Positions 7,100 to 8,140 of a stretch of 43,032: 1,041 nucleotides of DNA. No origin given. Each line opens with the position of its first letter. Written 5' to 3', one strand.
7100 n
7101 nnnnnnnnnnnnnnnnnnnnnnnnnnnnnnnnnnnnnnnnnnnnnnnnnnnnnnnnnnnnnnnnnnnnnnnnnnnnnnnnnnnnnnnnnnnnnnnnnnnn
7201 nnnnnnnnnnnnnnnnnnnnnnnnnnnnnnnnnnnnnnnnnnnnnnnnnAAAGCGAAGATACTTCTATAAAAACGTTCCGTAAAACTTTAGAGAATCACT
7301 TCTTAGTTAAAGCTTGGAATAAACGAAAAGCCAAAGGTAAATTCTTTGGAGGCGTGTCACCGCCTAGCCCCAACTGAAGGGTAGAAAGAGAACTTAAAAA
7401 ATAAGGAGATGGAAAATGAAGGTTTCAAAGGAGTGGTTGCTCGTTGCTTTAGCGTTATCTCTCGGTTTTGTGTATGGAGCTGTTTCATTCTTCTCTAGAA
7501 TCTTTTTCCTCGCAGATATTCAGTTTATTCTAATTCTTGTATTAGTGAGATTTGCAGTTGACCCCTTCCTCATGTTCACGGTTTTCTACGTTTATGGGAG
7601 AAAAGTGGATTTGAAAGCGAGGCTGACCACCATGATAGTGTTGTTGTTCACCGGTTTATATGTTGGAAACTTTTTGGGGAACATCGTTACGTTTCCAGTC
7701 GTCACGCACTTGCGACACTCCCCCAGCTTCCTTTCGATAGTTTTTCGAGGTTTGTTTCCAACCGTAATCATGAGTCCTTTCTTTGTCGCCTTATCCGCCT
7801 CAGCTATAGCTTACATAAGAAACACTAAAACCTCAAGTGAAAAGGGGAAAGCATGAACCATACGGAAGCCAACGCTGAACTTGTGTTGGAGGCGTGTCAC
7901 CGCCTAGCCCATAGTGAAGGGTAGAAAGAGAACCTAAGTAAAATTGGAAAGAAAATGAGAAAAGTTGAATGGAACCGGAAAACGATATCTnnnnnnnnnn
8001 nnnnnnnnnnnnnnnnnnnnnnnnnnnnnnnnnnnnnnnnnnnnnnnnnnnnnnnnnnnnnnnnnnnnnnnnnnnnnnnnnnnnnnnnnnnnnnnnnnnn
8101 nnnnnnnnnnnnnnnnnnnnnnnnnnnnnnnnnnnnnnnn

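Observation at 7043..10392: Uncharacterised membrane and surface-glycoprotein gene island inside the Hdr/ACAD/OFOR/ETF locus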

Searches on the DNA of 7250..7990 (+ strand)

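Call 28: search_rna_families(source=window, start=7250, end=7990, threshold=evalue, max_evalue=10, show_alignments=3)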
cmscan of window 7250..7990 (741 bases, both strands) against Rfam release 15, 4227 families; matches with E-value up to 10: 7.
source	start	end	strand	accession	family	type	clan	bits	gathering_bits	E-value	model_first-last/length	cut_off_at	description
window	7766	7868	-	RF01505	Afu_264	Gene; snRNA; snoRNA; CD-box;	-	16.8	40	1.3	1-103/103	no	A. fumigatus snoRNA Afu_264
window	7342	7532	+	RF02142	HOXA11-AS1_6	Gene; lncRNA;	-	15.9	50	0.55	1-179/179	no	HOXA11 antisense RNA 1 conserved region 6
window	7372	7451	+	RF02183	ST7-OT3_1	Gene; lncRNA;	-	15.8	50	8.1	1-79/79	no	ST7 overlapping transcript 3 conserved region 1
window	7288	7331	-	RF00288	snoZ30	Gene; snRNA; snoRNA; CD-box;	-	15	50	6.6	38-81/97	no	Z30 small nucleolar RNA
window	7482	7525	-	RF01962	RMST_1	Gene; lncRNA;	-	14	40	1.4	1-61/61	no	Rhabdomyosarcoma 2 associated transcript conserved region 1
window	7730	7814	-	RF03102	RAGATH-33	Gene; sRNA;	-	14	120.4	4.3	1-113/113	no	RAGATH-33 RNA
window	7846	7881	-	RF02503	Atu_C9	Gene; sRNA;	-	8.7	40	8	58-192/192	no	Rhizobiales sRNA Atu_C9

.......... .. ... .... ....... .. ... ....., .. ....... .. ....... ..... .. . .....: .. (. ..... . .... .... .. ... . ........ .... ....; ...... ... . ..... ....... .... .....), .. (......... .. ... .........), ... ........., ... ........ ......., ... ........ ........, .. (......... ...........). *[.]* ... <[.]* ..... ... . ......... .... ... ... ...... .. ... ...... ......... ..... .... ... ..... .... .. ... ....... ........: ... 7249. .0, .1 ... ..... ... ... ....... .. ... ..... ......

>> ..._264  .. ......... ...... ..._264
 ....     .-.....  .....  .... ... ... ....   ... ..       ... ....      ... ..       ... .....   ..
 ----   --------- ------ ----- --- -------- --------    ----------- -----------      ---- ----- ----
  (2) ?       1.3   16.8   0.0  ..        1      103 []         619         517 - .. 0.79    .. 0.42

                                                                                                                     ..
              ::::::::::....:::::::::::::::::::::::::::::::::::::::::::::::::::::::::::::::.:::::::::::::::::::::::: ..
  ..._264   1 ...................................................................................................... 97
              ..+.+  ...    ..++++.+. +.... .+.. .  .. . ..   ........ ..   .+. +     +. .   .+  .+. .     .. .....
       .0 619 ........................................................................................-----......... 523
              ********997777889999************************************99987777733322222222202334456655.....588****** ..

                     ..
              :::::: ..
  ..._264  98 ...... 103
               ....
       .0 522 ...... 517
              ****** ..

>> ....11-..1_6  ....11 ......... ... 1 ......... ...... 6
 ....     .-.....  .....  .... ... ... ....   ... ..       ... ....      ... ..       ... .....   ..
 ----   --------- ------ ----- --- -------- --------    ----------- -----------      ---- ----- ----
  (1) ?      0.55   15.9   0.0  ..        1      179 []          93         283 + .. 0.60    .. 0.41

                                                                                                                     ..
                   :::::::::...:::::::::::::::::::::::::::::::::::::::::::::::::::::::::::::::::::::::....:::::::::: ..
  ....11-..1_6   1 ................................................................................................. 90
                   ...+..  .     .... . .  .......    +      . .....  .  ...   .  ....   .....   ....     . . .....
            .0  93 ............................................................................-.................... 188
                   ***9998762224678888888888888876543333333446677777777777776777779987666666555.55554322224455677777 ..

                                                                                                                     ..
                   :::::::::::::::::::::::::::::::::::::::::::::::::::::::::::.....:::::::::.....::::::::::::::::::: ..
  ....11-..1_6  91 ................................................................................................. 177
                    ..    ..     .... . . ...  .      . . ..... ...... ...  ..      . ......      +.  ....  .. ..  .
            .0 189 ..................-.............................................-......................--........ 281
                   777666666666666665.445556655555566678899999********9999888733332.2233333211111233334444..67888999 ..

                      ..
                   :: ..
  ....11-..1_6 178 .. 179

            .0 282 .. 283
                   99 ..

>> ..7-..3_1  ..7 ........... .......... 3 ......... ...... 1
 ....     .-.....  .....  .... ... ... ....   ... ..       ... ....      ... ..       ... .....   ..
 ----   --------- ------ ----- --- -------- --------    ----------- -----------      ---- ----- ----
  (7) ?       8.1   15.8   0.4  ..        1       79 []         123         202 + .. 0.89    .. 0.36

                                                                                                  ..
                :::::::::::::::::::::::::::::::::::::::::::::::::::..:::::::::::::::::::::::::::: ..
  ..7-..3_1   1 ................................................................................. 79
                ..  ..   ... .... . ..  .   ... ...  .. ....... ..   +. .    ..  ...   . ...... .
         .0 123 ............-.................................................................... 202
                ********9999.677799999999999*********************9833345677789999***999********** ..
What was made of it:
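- On Any Rfam 15 RNA family: The E<=10 search of 7250-7990 found only chance matches to snoRNA and lncRNA models (call 28).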

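Call 36: build_rna_model(alignment_id=A2, structure=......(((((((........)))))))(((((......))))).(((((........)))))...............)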
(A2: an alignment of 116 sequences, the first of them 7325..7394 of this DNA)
Model R1 built from alignment A2 (116 sequences, 78 columns); structure: as given.
model positions 70; base pairs 17; branch points 2; effective number of sequences 2.17; information 0.804 bits per position. Calibrated on 0.2 Mb of random sequence (short: E-values are rough).
structure used (alignment columns):
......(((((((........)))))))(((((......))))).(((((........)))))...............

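Call 37: search_with_rna_model(model_id=R1, source=window, filters=off, max_evalue=10, show_alignments=4)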
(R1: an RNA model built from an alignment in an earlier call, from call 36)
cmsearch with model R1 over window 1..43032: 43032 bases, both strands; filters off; matches with E-value up to 10: 19.
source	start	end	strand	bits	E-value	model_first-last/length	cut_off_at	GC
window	7325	7394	+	84.4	6.8e-24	1-70/70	no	0.49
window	7863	7934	+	72.8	2.3e-20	1-70/70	no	0.56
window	17985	18036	-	12.6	0.064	1-70/70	no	0.46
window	23634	23701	-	10.7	0.25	1-70/70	no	0.34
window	12497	12564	-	9.2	0.7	1-70/70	no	0.49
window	6679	6736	+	9.1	0.75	1-70/70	no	0.36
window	32221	32278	-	8.4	1.3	1-70/70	no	0.45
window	10615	10631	-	8.3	1.4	1-70/70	no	0.29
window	21419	21474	-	7.2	2.9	1-70/70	no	0.3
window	37446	37515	+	7.2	3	1-70/70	no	0.43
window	29760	29778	+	6.9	3.7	1-70/70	no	0.16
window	23514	23589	-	6.7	4.2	1-70/70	no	0.43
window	39471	39547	-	6.5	4.7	1-70/70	no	0.32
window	30159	30176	+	6.2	5.9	1-70/70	no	0.28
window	17179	17201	+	6.1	6.6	1-70/70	no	0.43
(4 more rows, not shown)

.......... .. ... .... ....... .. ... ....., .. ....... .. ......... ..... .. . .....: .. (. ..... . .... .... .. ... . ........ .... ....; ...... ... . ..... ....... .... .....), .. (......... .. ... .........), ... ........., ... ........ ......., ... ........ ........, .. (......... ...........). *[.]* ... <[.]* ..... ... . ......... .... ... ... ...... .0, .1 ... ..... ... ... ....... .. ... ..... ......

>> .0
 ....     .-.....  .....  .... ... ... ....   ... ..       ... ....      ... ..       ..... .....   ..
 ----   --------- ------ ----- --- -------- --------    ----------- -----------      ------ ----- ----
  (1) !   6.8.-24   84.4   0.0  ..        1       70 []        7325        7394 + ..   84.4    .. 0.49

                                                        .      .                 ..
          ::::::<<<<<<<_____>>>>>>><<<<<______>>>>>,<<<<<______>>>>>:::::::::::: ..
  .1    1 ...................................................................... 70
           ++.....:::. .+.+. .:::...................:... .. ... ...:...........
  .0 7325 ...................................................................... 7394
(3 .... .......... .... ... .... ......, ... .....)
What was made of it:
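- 7325..7394 (+): Leader copy 1: 5' flank GAAAAG (consensus UUAAG), then P1 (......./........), P2 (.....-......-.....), A, P3 (GCCC...GGGU), then the tail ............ It lies 21 nt upstream of the 7416 start codon. Covariance model R1 scores 84.4 bits, E 7e-24 (call 37).
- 7863..7934 (+): Leader copy 2. It lies between 7416 and 7955. P1 is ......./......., and the element ends 20 nt upstream of the 7955 start codon. R1 scores 72.8 bits, E 2e-20 (call 37).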

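Call 38: search_with_rna_model(model_id=R1, sources=[L001, L002, L006, L007, L008, L009, L010, L011, L012, L013, L014, L016, L017, L018, L019, L020, L021, L022, L023, L024, L025, L026, L027, L028, L029, L031, L032, L033, L034, L035, L037, L038, L039, L040, L041, L042, L044, L045, L046, L048, L049, L050, L051, L053, L054, L055, L056, L057, L058, L059, L060, L061, L063, L064, L065, L066, L068, L069, L070, L072, L073, L075, L076, L077, L078, L080, L081, L082, L083, L084, L085, L086, L088, L089, L090, L091, L093, L094, L095, L096, L097, L099, L102, L103, L104, L105, L106, L107, L108, L109, L110, L111, L113, L115, L116, L117, L118, L119, L120, L121], max_evalue=0.01)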
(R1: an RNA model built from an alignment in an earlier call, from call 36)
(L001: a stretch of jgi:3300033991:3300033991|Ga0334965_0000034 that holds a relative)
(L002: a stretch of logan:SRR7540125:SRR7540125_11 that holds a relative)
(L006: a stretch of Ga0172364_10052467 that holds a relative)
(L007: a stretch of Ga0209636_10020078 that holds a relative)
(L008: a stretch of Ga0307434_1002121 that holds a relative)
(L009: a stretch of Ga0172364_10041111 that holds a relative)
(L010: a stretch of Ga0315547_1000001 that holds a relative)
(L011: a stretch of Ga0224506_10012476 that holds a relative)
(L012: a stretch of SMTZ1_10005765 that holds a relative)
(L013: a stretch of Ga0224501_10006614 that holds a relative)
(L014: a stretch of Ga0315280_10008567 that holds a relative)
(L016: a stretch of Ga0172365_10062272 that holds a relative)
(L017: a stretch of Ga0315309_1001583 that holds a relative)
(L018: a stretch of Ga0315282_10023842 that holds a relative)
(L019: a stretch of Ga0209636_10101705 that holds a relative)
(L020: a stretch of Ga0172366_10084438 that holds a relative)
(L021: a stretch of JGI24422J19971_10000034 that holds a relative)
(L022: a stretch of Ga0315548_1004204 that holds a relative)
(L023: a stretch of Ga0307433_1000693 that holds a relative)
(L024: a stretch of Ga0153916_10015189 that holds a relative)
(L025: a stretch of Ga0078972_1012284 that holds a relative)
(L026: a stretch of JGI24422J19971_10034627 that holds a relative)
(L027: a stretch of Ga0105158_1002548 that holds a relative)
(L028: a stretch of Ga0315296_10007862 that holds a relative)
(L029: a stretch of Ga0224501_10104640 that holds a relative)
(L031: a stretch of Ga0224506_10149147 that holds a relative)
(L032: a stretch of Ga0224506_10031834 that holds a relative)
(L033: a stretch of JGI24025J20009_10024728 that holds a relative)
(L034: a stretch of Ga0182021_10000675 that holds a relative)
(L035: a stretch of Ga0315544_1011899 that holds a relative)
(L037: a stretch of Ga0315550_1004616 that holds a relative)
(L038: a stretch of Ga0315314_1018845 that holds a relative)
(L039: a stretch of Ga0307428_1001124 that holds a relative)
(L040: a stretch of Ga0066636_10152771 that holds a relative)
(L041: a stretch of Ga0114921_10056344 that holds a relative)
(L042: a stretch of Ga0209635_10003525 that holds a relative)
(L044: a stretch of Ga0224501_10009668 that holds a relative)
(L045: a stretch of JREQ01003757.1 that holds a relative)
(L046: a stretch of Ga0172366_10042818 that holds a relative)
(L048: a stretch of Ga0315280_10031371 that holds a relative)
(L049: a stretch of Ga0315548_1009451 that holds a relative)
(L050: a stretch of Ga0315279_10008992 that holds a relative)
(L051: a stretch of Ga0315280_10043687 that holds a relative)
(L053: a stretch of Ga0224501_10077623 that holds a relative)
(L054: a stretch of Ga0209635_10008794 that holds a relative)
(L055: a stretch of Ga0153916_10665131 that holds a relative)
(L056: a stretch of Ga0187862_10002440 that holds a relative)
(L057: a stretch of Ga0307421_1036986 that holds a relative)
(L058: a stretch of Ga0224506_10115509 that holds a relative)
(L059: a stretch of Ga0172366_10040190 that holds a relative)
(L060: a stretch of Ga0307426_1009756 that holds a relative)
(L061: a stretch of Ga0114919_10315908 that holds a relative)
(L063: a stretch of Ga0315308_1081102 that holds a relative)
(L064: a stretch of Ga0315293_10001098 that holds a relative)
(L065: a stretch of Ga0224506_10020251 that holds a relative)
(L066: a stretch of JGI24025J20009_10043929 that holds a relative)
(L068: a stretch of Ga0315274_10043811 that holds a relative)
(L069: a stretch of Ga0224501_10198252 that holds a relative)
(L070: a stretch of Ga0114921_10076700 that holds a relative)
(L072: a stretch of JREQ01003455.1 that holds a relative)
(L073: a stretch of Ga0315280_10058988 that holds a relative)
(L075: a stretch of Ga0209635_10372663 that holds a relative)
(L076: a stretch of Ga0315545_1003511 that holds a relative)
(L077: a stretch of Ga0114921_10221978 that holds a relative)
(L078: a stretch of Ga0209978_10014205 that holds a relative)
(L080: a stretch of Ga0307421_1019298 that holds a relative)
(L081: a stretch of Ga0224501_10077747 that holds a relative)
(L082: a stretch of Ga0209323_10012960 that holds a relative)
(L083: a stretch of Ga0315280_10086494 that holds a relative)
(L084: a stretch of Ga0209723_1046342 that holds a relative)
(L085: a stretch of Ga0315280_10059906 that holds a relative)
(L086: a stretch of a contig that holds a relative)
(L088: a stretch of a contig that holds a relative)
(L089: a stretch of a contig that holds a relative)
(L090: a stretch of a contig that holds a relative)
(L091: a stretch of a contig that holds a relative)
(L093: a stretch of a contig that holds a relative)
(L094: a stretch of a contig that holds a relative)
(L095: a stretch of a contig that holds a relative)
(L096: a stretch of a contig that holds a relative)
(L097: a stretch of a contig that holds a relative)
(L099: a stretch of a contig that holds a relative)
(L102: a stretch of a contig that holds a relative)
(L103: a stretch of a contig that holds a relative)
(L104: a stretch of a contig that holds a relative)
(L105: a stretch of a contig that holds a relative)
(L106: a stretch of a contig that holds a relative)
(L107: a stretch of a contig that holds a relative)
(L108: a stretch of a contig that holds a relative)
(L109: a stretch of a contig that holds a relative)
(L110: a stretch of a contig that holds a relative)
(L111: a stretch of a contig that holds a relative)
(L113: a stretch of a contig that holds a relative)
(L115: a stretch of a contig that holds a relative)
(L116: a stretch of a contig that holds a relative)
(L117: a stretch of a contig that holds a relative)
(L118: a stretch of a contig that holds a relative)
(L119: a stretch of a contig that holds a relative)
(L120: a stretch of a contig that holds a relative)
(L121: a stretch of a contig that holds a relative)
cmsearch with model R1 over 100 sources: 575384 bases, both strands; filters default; matches with E-value up to 0.01: 119.
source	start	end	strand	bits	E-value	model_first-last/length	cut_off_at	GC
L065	1865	1934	-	97.3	9.7e-27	1-70/70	no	0.49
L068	2037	2106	-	97.1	1.1e-26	1-70/70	no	0.5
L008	8790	8859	-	96.8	1.3e-26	1-70/70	no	0.54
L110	5440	5509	+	96.1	2.2e-26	1-70/70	no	0.51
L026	1773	1842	-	95.9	2.6e-26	1-70/70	no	0.49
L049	3417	3486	-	95.7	3.1e-26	1-70/70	no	0.49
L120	1578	1647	-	95.7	3.1e-26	1-70/70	no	0.49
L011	251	320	+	95.5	3.4e-26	1-70/70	no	0.54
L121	3567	3636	-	95.1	4.7e-26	1-70/70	no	0.53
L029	1262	1331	-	94.9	5.1e-26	1-70/70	no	0.5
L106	1463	1532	-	94.6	6.6e-26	1-70/70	no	0.53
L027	2066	2135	+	94.4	7.6e-26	1-70/70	no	0.59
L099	651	720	-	94.4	7.8e-26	1-70/70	no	0.5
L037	2415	2484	+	94.3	7.9e-26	1-70/70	no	0.53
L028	2480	2549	+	94.3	8.1e-26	1-70/70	no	0.59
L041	877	946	+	94.2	8.9e-26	1-70/70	no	0.5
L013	6198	6267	-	94.1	9.5e-26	1-70/70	no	0.49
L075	785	854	+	94.1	9.5e-26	1-70/70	no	0.57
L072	1675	1744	-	93.9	1.1e-25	1-70/70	no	0.57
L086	685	754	-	93.9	1.1e-25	1-70/70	no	0.51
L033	988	1057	+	93.7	1.3e-25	1-70/70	no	0.51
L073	2492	2562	-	93.6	1.3e-25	1-70/70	no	0.49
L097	2971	3040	-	93.6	1.3e-25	1-70/70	no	0.53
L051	3213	3282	-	93.5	1.4e-25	1-70/70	no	0.5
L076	6484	6553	-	93.4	1.6e-25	1-70/70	no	0.56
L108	4701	4770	+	92.9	2.2e-25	1-70/70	no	0.51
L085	2060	2129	-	92.8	2.3e-25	1-70/70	no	0.53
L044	4555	4624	+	92.6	2.7e-25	1-70/70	no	0.54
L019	2232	2302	+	92.4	3.1e-25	1-70/70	no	0.52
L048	1558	1628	-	92.2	3.5e-25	1-70/70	no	0.48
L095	684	753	-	92.2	3.6e-25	1-70/70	no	0.53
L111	149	218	-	92.2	3.6e-25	1-70/70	no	0.5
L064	1156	1225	+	91.6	5.6e-25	1-70/70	no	0.53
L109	9459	9528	+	91.5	5.8e-25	1-70/70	no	0.57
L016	1199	1268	+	91.5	6e-25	1-70/70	no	0.53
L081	670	739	+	91.1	7.9e-25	1-70/70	no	0.54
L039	5581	5650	-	91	8.5e-25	1-70/70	no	0.56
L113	4485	4554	-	90.8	9.7e-25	1-70/70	no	0.57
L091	312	381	+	90.4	1.3e-24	1-70/70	no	0.54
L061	907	976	-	90.3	1.4e-24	1-70/70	no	0.5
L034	8847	8916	-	90.2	1.4e-24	1-70/70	no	0.56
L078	354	423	+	90.1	1.5e-24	1-70/70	no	0.56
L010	3422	3491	+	90.1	1.5e-24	1-70/70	no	0.56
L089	1159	1228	-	90.1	1.6e-24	1-70/70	no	0.57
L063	85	154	+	90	1.7e-24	1-70/70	no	0.6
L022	1848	1917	-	89.9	1.8e-24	1-70/70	no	0.49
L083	1418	1488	+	89.8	1.9e-24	1-70/70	no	0.48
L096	1743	1812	-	89.7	2e-24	1-70/70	no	0.5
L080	2000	2069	+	89.7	2.1e-24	1-70/70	no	0.54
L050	9967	10036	+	89.4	2.5e-24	1-70/70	no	0.59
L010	4463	4532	+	89.4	2.5e-24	1-70/70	no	0.54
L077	843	913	+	89.1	3.2e-24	1-70/70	no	0.49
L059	242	312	+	88.4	5.3e-24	1-70/70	no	0.48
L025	12765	12834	-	88.2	5.9e-24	1-70/70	no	0.54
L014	5525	5595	-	87.9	7.2e-24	1-70/70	no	0.56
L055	800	869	+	87.6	9.2e-24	1-70/70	no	0.57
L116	1765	1836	-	87.5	9.7e-24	1-70/70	no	0.49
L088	8903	8974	+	87.5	9.8e-24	1-70/70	no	0.47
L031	586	655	-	87.5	1e-23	1-70/70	no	0.54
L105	2903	2973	-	87.4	1e-23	1-70/70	no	0.59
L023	7865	7934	-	87.4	1.1e-23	1-70/70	no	0.56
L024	5464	5533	-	87.3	1.1e-23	1-70/70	no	0.54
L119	684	753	-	87.3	1.1e-23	1-70/70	no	0.54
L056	2131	2200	-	87.2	1.2e-23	1-70/70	no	0.54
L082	944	1013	-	86.9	1.5e-23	1-70/70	no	0.54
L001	9246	9315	+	86.8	1.6e-23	1-70/70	no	0.54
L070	1276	1345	+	86.5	1.9e-23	1-70/70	no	0.51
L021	5610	5679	+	86.4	2.1e-23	1-70/70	no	0.5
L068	1769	1838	-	86.4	2.2e-23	1-70/70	no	0.57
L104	60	129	-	86.4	2.2e-23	1-70/70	no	0.57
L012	9469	9538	+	86.3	2.3e-23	1-70/70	no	0.57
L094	1586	1655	-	86.2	2.4e-23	1-70/70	no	0.56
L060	603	672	+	85.6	3.7e-23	1-70/70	no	0.57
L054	5138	5207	-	85.5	4e-23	1-70/70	no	0.54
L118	1237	1306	+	85.5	4e-23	1-70/70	no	0.53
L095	1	71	-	85.4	4.3e-23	1-70/70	no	0.55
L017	3513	3582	+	85.1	5.4e-23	1-70/70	no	0.59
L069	1001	1070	+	85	5.6e-23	1-70/70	no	0.57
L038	521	590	+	84.9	6e-23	1-70/70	no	0.59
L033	563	634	+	84.8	6.6e-23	1-70/70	no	0.5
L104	549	618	-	84.5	8.4e-23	1-70/70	no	0.51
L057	895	964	+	84.4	8.8e-23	1-70/70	no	0.56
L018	5204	5273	+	83.6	1.5e-22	1-70/70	no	0.59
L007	6594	6663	+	83.5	1.7e-22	1-70/70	no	0.51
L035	3755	3823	+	83.4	1.8e-22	1-70/70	no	0.48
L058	608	677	-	83.2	2e-22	1-70/70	no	0.53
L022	2995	3065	-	83.2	2e-22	1-70/70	no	0.48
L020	210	279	-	82.6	3.1e-22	1-70/70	no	0.57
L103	104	171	-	82.5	3.2e-22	1-70/70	no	0.5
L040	696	765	+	82.2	4.3e-22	1-70/70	no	0.57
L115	6530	6600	-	82.1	4.5e-22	1-70/70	no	0.55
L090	2746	2816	-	81.8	5.5e-22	1-70/70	no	0.46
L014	8788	8858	-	81.7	5.8e-22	1-70/70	no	0.56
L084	883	953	-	81.4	7.2e-22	1-70/70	no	0.52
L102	1534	1602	-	81.1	8.7e-22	1-70/70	no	0.54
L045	3764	3832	+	80.6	1.3e-21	1-70/70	no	0.51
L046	225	294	+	79.7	2.5e-21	1-70/70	no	0.56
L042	2798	2867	-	79.5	2.8e-21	1-70/70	no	0.49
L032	710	779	+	78.6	5.3e-21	1-70/70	no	0.5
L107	1076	1144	+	76.8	1.9e-20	1-70/70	no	0.48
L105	4177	4247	-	75.6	4.3e-20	1-70/70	no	0.58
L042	4563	4634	-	74.7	8.4e-20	1-70/70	no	0.49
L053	1587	1688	-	73.8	1.6e-19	1-70/70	no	0.57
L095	2480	2549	-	73.2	2.4e-19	1-70/70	no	0.59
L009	36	106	+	72.4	4.2e-19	1-70/70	no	0.48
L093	1585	1655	-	69.9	2.5e-18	1-70/70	no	0.49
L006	38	104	+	67.8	1.1e-17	1-70/70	no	0.51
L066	1561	1619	-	67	1.8e-17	1-70/70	no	0.47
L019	1816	1885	+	66.3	3e-17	1-70/70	no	0.59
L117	132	198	+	61.7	7.7e-16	1-70/70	no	0.55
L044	3361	3415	+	42.5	6e-10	1-70/70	no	0.49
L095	1992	2060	-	40.3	2.9e-09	1-70/70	no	0.49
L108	1764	1819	+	36.2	5.2e-08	1-70/70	no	0.36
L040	140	206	+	33.5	3.4e-07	1-70/70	no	0.39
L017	48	120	+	33.4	3.6e-07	1-70/70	no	0.48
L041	540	591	+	32.3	7.7e-07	1-70/70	no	0.42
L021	6244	6308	+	31.2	1.8e-06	1-70/70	no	0.55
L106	937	1024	-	19.6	0.0062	1-70/70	no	0.4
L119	95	160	-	19.5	0.0065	1-70/70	no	0.55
